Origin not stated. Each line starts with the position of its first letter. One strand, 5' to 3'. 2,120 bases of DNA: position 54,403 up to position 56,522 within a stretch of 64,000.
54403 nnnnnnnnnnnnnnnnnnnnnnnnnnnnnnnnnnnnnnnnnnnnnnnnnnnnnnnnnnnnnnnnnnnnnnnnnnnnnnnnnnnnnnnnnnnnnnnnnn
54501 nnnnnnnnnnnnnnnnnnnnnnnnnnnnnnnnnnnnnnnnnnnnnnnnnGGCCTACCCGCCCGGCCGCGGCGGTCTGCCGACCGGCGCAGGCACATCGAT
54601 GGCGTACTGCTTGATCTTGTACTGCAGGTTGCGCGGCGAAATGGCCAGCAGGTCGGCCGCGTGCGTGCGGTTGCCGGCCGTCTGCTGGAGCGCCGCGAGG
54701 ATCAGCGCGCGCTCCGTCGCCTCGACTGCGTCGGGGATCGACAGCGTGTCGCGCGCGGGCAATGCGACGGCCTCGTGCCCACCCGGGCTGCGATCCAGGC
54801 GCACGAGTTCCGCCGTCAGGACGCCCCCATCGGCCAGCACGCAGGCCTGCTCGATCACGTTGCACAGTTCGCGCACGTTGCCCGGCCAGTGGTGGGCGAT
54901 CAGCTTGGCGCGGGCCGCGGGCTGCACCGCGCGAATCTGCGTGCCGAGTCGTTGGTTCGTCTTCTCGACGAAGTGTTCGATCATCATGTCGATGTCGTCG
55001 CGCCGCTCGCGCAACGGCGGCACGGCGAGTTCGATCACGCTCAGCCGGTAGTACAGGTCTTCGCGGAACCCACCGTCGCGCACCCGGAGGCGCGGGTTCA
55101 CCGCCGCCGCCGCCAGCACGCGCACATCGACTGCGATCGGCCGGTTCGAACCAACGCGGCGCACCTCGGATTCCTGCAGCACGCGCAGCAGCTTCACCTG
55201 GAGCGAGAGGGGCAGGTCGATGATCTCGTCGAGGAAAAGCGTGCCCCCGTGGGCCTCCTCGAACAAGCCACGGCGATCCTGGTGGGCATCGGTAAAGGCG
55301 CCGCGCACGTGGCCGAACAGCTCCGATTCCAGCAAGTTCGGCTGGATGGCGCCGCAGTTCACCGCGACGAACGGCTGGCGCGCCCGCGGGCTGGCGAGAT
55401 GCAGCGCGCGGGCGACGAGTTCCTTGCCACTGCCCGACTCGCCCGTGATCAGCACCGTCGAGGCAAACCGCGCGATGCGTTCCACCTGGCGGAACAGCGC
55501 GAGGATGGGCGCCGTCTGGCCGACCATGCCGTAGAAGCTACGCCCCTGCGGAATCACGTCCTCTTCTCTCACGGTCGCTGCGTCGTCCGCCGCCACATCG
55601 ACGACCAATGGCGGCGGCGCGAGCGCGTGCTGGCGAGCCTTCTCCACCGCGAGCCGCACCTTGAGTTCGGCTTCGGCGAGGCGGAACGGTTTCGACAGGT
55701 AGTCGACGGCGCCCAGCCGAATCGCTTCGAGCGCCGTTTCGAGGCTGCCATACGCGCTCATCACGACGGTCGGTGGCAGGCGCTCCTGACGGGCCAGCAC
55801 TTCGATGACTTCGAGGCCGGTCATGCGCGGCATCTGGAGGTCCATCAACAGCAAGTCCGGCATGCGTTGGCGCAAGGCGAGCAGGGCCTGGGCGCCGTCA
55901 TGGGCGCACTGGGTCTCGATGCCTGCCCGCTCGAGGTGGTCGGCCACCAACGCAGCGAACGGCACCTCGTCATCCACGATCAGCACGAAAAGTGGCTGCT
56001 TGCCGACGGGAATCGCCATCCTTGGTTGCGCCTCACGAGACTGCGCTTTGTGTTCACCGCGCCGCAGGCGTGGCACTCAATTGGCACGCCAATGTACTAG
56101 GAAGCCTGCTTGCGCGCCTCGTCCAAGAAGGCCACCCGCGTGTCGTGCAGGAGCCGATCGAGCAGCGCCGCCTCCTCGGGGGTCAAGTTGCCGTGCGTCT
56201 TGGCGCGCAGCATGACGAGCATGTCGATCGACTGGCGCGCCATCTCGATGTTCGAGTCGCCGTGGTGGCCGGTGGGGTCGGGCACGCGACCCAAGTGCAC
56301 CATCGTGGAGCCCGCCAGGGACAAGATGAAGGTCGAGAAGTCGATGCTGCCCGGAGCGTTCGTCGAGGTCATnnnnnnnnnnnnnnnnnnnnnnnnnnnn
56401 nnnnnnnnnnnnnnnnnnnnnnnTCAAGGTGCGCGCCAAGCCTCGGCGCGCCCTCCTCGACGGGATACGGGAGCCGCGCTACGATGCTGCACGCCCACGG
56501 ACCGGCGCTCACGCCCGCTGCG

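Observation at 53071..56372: DUF1844, NtrC-family sigma-54 activator, second tandem-AAA ATPase and gpsA as one transcription unit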

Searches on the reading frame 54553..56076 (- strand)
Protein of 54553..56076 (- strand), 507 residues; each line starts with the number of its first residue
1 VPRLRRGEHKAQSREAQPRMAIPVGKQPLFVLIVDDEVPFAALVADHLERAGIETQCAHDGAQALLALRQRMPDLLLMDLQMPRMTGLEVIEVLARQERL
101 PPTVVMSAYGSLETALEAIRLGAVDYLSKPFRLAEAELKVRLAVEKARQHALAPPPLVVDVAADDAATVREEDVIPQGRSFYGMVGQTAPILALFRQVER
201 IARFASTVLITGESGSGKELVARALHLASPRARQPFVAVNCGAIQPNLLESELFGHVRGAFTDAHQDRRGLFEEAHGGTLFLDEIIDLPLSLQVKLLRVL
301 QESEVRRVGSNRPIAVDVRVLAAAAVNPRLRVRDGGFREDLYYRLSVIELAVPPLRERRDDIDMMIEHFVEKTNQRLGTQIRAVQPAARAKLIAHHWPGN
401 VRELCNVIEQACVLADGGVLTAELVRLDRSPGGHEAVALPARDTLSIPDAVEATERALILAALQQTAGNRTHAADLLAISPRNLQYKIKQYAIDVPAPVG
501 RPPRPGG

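Call 3: search_protein_families(library=pfam, proteins=[window:54553-56076:-], max_evalue=0.01)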
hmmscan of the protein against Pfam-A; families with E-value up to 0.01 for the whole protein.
window:54553-56076:- (507 aa): 8 families
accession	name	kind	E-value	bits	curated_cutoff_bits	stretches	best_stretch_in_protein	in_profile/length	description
PF00158.32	Sigma54_activat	-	5.4e-67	225.1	20.2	1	185-350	2-167/168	Sigma-54 interaction domain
PF00072.30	Response_reg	-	3.7e-26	91.9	30.2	1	31-135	1-105/111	Response regulator receiver domain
PF25601.1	AAA_lid_14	-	1.6e-23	82.7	27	1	356-425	1-70/87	AAA+ ATPase lid domain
PF14532.12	Sigma54_activ_2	-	5.5e-21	75.7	25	1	185-355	1-138/138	Sigma-54 interaction domain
PF02954.25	HTH_8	-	3e-13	49.7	22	1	451-491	2-42/42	Bacterial regulatory protein, Fis family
PF07728.20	AAA_5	-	8.8e-06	26.2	22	1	208-327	2-124/139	AAA domain (dynein-related subfamily)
PF01078.27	Mg_chelatase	-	0.00064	19.6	20.3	0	267-328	97-158/207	Magnesium chelatase, subunit ChlI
PF13191.12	AAA_16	-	0.0012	19.8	32.6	1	186-267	4-88/167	AAA ATPase domain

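Call 4: search_protein_families(library=ncbifam, proteins=[window:54553-56076:-], max_evalue=0.01)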
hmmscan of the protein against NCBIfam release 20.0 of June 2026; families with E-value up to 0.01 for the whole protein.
window:54553-56076:- (507 aa): 116 families (the best 25 are shown)
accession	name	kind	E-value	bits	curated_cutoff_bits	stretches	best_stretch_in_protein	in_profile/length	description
NF008469.0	PRK11361.1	equivalog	1.1e-125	420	714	1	31-494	7-457/461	acetoacetate metabolism transcriptional regulator AtoC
TIGR01818.1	ntrC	equivalog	9.5e-117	390.6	558.6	1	31-490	1-462/463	nitrogen regulation protein NR(I)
NF051870.1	NAssimRespRegNtrX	equivalog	5.6e-104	348.5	600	1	31-490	4-449/452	nitrogen assimilation response regulator NtrX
NF007689.0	PRK10365.1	equivalog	2.5e-103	346.2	760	1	30-488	7-439/441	sigma-54-dependent response regulator transcription factor ZraR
NF041946.1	LuxO_transreg_Vib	equivalog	2.8e-103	346.2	800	1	34-491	2-460/463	quorum-sensing sigma-54 dependent transcriptional regulator LuxO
NF008176.1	PRK10923.1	equivalog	6.7e-100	334.9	620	1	30-417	5-373/469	nitrogen regulation protein NR(I)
TIGR02915.1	PEP_resp_reg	equivalog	2.9e-99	332.9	502.6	1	32-491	2-442/445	PEP-CTERM-box response regulator transcription factor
NF050807.1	TransRegFlbDCaul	equivalog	2.5e-98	329.9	750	1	190-495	126-445/454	sigma-54-dependent transcriptional regulator FlbD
TIGR01817.1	nifA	equivalog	2e-97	327.2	528.85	2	182-428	196-441/534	nif-specific transcriptional activator NifA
NF041552.1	TF_PrdR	equivalog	5.2e-96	322.2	795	1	179-491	264-576/577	sigma-54 dependent transcriptional regulator PrdR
NF003451.0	PRK05022.1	equivalog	1.5e-95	320.9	476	1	180-490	188-507/512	nitric oxide reductase transcriptional regulator NorR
NF011695.0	PRK15115.1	equivalog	3.3e-95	319.5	763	1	26-477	4-422/445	two-component system response regulator GlrR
NF038308.1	RNA_repair_RtcR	equivalog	5.1e-92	309.4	650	1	183-492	181-517/530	RNA repair transcriptional activator RtcR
TIGR02329.1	propionate_PrpR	equivalog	4.7e-85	286.2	499.2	1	177-485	207-521/526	propionate catabolism operon regulatory protein PrpR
NF049963.1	RespRegFlgRCampy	domain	1.2e-83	281.3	750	1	61-493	34-429/429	fla regulon two-component system response regulator FlgR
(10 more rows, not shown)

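Call 12: find_homologous_proteins(query=window:54553-56019:-, max_evalue=1e-30)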
Query window:54553-56019:- (488 aa): 8000 proteins with E <= 1e-30 among 8000 candidates; the best 120 are listed.
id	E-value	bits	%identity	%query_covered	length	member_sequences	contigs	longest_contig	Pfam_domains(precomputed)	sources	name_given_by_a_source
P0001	0.0e+0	1054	100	100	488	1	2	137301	PF00158.33,PF25601.2,PF02954.26,PF14532.13,PF07728.21,PF00072.31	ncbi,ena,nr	ncbi:MAG: sigma-54-dependent Fis family transcriptional regulator [Myxococcales bacterium]|nr:sigma-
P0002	3.8e-224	763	75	98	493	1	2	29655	PF00158.33,PF25601.2,PF02954.26,PF14532.13,PF07728.21,PF00072.31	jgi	jgi:two-component system response regulator AtoC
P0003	9.6e-209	712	71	98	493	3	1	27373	PF00158.33,PF25601.2,PF02954.26,PF14532.13,PF07728.21,PF00072.31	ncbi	-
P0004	1.3e-208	712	71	96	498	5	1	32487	PF00158.33,PF25601.2,PF02954.26,PF14532.13,PF07728.21,PF00072.31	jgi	-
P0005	6.8e-208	709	71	98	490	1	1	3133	PF00158.33,PF25601.2,PF02954.26,PF14532.13,PF07728.21,PF00072.31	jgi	-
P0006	1.3e-206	705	69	98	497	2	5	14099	PF00158.33,PF25601.2,PF02954.26,PF14532.13,PF07728.21,PF00072.31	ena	-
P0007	4.3e-204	697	68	98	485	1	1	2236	PF00158.33,PF25601.2,PF02954.26,PF14532.13,PF07728.21,PF00072.31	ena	-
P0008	9.6e-202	689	69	99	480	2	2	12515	PF00158.33,PF25601.2,PF02954.26,PF14532.13,PF07728.21,PF00072.31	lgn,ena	-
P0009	1.7e-199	682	69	98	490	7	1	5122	PF00158.33,PF25601.2,PF02954.26,PF14532.13,PF07728.21,PF00072.31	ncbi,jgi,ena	jgi:two-component system response regulator AtoC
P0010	3.6e-199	681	67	98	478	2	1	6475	PF00158.33,PF25601.2,PF02954.26,PF14532.13,PF07728.21,PF00072.31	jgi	-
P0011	6.3e-197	673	67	98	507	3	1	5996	PF00158.33,PF25601.2,PF02954.26,PF14532.13,PF07728.21,PF00072.31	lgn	-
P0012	2.0e-196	672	67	99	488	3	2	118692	PF00158.33,PF25601.2,PF02954.26,PF14532.13,PF07728.21,PF00072.31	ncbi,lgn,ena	-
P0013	6.6e-196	670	67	98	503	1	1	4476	PF00158.33,PF25601.2,PF02954.26,PF14532.13,PF07728.21,PF00072.31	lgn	-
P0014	9.1e-196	669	67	98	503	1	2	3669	PF00158.33,PF25601.2,PF02954.26,PF14532.13,PF07728.21,PF00072.31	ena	-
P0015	1.8e-194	665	67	98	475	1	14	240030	PF00158.33,PF25601.2,PF02954.26,PF14532.13,PF07728.21,PF00072.31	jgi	jgi:two-component system response regulator AtoC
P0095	5.4e-123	429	49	96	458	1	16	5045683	PF00158.33,PF25601.2,PF02954.26,PF14532.13,PF07728.21,PF00072.31,PF01078.28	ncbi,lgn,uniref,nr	ncbi:sigma-54-dependent transcriptional regulator [Bradymonas sediminis]|uniref:Sigma-54-dependent F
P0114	7.0e-122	426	50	95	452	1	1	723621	PF00158.33,PF25601.2,PF02954.26,PF14532.13,PF00072.31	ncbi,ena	ncbi:MAG: sigma-54 dependent transcriptional regulator [Polyangiales bacterium]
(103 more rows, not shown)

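Call 47: find_encoding_contigs(protein=P0095, flank=6000, max_places=1)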
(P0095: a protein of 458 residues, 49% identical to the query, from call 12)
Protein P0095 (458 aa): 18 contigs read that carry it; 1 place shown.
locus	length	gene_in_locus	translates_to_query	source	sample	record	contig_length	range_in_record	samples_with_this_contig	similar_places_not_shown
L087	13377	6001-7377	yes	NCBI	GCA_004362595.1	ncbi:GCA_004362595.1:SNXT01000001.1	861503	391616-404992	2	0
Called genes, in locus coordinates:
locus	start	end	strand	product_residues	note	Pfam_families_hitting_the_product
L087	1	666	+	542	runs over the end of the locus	-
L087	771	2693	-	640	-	PF21710:Spt6_S1 (faint), PF13509:S1_2 (faint), PF00575:S1, PF23459:S1_RRP5 (weak), PF00575:S1, PF23459:S1_RRP5 (weak)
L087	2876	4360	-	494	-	PF08123:DOT1 (faint), PF13847:Methyltransf_31 (weak)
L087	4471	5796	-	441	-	PF13579:Glyco_trans_4_4 (weak), PF13439:Glyco_transf_4 (faint), PF13692:Glyco_trans_1_4, PF00534:Glycos_transf_1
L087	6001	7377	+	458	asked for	PF00072:Response_reg, PF00158:Sigma54_activat, PF01078:Mg_chelatase (faint), PF14532:Sigma54_activ_2, PF07728:AAA_5 (weak), PF25601:AAA_lid_14, PF02954:HTH_8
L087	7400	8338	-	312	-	PF00126:HTH_1, PF03466:LysR_substrate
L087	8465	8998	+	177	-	PF04264:YceI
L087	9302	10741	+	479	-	PF00368:HMG-CoA_red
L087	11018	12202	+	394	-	-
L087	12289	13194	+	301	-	-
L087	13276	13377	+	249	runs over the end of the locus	PF23416:DUF7107 (weak)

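Call 48: find_encoding_contigs(protein=P0114, flank=6000, max_places=1)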
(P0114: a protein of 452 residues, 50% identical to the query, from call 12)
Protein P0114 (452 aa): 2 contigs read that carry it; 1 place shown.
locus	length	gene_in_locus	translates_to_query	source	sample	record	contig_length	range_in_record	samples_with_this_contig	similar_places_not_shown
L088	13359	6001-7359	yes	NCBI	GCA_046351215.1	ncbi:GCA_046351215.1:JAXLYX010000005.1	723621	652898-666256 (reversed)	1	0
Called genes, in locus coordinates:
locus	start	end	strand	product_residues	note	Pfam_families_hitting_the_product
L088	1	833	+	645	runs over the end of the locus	-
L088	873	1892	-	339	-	PF00154:RecA_N, PF06745:ATPase (weak), PF08423:Rad51, PF27531:MT3502_N (weak), PF21096:RecA_C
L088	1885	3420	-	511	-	PF13541:ChlI, PF01078:Mg_chelatase, PF07728:AAA_5, PF00493:MCM (weak), PF13335:Mg_chelatase_C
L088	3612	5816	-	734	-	-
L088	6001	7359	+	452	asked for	PF00072:Response_reg, PF00158:Sigma54_activat, PF14532:Sigma54_activ_2, PF25601:AAA_lid_14, PF02954:HTH_8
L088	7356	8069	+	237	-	PF02517:Rce1-like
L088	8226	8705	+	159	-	-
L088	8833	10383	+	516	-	PF00515:TPR_1 (faint), PF05157:MshEN, PF00072:Response_reg, PF13371:TPR_9 (faint), PF07719:TPR_2 (faint), PF13414:TPR_11 (faint), PF13432:TPR_16 (weak)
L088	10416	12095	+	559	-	PF13717:Zn_ribbon_4, PF14237:GYF_2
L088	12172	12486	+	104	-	-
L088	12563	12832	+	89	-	PF01313:Bac_export_3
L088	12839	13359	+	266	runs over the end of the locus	PF01311:Bac_export_1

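Call 63: search_solved_structures(query=window:54553-56019:-, max_evalue=1e-40, show_alignments=0)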
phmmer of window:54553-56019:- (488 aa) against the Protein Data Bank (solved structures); distinct sequences matched with E-value up to 1e-40: 35.
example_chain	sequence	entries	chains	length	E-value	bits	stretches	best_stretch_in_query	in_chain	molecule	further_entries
5ep0_A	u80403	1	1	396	5.5e-87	295.8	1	11-401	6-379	Putative repressor protein luxO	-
4l4u_A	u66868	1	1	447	1.1e-85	291.5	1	10-475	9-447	Transcriptional regulator (NtrC family)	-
1ny5_A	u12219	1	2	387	5.2e-83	282.7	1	12-401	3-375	transcriptional regulator (NtrC family)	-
9qq6_C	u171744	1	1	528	3.7e-79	270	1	138-472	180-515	Nif-specific regulatory protein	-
5m7n_A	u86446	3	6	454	6e-78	266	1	12-471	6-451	Nitrogen assimilation regulatory protein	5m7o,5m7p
1ojl_A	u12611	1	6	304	1.2e-73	251.8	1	165-469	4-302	TRANSCRIPTIONAL REGULATORY PROTEIN ZRAR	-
3dzd_A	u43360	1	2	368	5.1e-70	239.9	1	165-401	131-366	Transcriptional regulator (NtrC family)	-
6jdl_A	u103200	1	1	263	1.2e-69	238.7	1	157-402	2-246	Nitrogen assimilation regulatory protein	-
8p53_C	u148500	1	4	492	3.5e-69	237.1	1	159-407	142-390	Transcriptional regulator FleQ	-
6jdi_A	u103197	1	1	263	7.7e-69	236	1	157-402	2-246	Nitrogen assimilation regulatory protein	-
6j7e_A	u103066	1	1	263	7.9e-69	236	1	157-402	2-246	Nitrogen assimilation regulatory protein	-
7ejw_C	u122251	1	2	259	8.1e-69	235.9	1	157-402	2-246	Transcriptional regulator FleQ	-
4qhs_A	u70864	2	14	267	9.3e-69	235.7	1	156-409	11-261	Flagellar regulatory protein C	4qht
5exx_A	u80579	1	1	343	2.1e-68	234.6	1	162-408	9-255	Transcriptional regulator FleQ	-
5exp_A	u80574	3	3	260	3.6e-68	233.8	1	162-402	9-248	Transcriptional regulator FleQ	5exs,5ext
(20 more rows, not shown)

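Call 86: search_protein_representatives(protein=window:54553-56019:-)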
Query: 488 residues. Proteins with E-value up to 0.001 (for the whole library): 653509; up to 1e-10: 193482; up to 1e-30: 86601. The best 150 are listed.
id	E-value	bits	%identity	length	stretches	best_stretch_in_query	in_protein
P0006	4.1e-207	705.0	69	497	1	12-487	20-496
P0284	1.3e-147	508.9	43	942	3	145-408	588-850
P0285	4.2e-136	471.0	40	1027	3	162-397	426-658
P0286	2.9e-122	425.3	43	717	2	151-471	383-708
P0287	5.6e-119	414.5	47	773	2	159-406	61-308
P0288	6.1e-119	414.4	46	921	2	156-473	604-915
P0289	1.4e-116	406.6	45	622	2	64-409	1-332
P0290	2.7e-116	405.6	46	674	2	177-401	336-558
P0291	4.1e-114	398.5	40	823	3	161-411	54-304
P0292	2.5e-112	392.6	45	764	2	172-399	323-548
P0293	4.3e-112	391.8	47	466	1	12-475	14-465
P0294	1.3e-111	390.2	49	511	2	156-405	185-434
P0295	5.6e-108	378.2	44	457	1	13-474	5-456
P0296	9.0e-108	377.6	44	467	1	12-474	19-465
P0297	4.4e-107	375.3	45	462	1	9-473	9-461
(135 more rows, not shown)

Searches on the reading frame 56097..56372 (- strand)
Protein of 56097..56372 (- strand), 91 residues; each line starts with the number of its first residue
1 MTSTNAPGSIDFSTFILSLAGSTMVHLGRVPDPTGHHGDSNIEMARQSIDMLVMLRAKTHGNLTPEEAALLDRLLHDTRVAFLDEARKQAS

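Call 3: search_protein_families(library=pfam, proteins=[window:56097-56372:-], max_evalue=0.01)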
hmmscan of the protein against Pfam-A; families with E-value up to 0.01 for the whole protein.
window:56097-56372:- (91 aa): 1 family
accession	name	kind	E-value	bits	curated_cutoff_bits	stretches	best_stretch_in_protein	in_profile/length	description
PF08899.16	DUF1844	-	8e-26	90.4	27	1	10-83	2-75/76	Domain of unknown function (DUF1844)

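Call 4: search_protein_families(library=ncbifam, proteins=[window:56097-56372:-], max_evalue=0.01)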
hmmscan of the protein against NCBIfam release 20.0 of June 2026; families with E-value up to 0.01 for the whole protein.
window:56097-56372:- (91 aa): 0 families

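Call 66: find_homologous_proteins(query=window:56097-56372:-, max_evalue=0.00001)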
Query window:56097-56372:- (91 aa): 43 proteins with E <= 0.00001 among 46 candidates.
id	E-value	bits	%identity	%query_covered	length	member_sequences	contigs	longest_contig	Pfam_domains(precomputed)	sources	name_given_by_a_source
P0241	1.6e-46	173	90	100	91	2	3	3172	PF08899.17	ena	-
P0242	7.1e-33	130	67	100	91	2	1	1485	PF08899.17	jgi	jgi:hypothetical protein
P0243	1.6e-32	129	68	100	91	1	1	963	PF08899.17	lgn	-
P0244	2.2e-29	119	71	90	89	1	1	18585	PF08899.17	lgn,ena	-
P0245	2.6e-28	115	64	100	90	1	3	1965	PF08899.17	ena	-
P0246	3.2e-28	115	64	100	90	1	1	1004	PF08899.17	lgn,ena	-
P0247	3.7e-28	115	68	89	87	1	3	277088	PF08899.17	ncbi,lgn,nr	ncbi:MAG: DUF1844 domain-containing protein [Deltaproteobacteria bacterium]|nr:DUF1844 domain-contai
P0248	3.7e-28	115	68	89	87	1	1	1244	PF08899.17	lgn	-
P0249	5.6e-28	114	63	100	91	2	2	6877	PF08899.17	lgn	-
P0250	6.7e-28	114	64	100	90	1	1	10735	PF08899.17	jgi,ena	jgi:hypothetical protein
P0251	7.9e-28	114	69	89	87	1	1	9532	PF08899.17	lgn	-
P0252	1.0e-27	113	65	89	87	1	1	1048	PF08899.17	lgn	-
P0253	1.1e-27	113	67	96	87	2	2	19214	PF08899.17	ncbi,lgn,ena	-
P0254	1.1e-27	113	66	90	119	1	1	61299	PF08899.17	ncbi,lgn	-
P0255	3.1e-27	112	69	89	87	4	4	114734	PF08899.17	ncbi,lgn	-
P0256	5.0e-27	111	68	88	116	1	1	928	PF08899.17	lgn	-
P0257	8.1e-27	110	65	90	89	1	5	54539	PF08899.17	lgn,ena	-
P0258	9.4e-27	110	65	90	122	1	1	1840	PF08899.17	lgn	-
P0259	1.2e-26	110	64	91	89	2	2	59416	PF08899.17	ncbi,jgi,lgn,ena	-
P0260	1.2e-26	110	60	96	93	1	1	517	PF08899.17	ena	-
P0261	1.2e-26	110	64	92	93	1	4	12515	PF08899.17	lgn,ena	-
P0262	1.3e-26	110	64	96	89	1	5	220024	PF08899.17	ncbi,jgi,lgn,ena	-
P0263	1.7e-26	109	63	91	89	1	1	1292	PF08899.17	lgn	-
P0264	1.7e-26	109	65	90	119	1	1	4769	PF08899.17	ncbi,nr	ncbi:MAG: DUF1844 domain-containing protein [Deltaproteobacteria bacterium]|nr:DUF1844 domain-contai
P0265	2.3e-26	109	66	90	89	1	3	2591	PF08899.17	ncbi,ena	-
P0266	3.2e-26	109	65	90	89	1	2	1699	PF08899.17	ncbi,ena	-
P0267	4.1e-26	108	68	89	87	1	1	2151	PF08899.17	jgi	jgi:hypothetical protein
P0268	4.2e-26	108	67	87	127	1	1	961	PF08899.17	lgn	-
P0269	8.5e-26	107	61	91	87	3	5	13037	PF08899.17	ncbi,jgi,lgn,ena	ncbi:MAG: hypothetical protein RIT45_1774 [Pseudomonadota bacterium]|jgi:hypothetical protein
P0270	8.7e-26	107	64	89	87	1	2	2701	PF08899.17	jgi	jgi:hypothetical protein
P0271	9.2e-26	107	65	90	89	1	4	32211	PF08899.17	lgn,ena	-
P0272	9.3e-26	107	64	91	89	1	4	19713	PF08899.17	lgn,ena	-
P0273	9.7e-26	107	65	89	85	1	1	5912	PF08899.17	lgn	-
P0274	1.0e-25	107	59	100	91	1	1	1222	PF08899.17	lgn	-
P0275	4.0e-25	105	61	96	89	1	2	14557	PF08899.17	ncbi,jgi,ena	-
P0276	5.4e-25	105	63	91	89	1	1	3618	PF08899.17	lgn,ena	-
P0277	1.4e-24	103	61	91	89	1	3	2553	PF08899.17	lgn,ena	-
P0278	1.1e-22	97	63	90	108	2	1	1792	PF08899.17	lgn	-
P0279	2.3e-19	87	63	75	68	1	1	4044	PF08899.17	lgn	-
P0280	1.1e-17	81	63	75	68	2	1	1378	PF08899.17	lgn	-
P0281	7.8e-15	72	48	90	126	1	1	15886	PF08899.17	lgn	-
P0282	1.6e-13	68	47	86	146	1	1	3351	PF08899.17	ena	-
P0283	1.2e-8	52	48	76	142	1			PF08899.17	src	-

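Call 67: find_encoding_contigs(protein=P0281, flank=6000, max_places=1)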
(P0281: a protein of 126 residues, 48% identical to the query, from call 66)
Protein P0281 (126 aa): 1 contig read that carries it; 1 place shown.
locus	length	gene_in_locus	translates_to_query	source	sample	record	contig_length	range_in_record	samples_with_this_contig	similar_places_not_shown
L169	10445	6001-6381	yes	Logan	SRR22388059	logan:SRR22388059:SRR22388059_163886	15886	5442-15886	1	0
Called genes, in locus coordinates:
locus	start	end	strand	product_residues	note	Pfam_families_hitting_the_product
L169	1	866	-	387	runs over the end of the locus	PF17785:PUA_3, PF10672:Methyltrans_SAM, PF03602:Cons_hypoth95 (weak), PF13847:Methyltransf_31 (weak)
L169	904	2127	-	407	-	PF00155:Aminotran_1_2 (weak), PF00266:Aminotran_5, PF01041:DegT_DnrJ_EryC1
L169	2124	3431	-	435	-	-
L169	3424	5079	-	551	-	PF00648:Peptidase_C2, PF00027:cNMP_binding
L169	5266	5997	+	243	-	-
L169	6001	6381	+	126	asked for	PF08899:DUF1844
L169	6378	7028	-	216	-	PF03942:DTW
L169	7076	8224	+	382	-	PF00933:Glyco_hydro_3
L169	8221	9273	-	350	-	PF21016:RlmN_N, PF04055:Radical_SAM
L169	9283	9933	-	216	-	PF00702:Hydrolase, PF12710:HAD (weak), PF13419:HAD_2, PF13242:Hydrolase_like (weak)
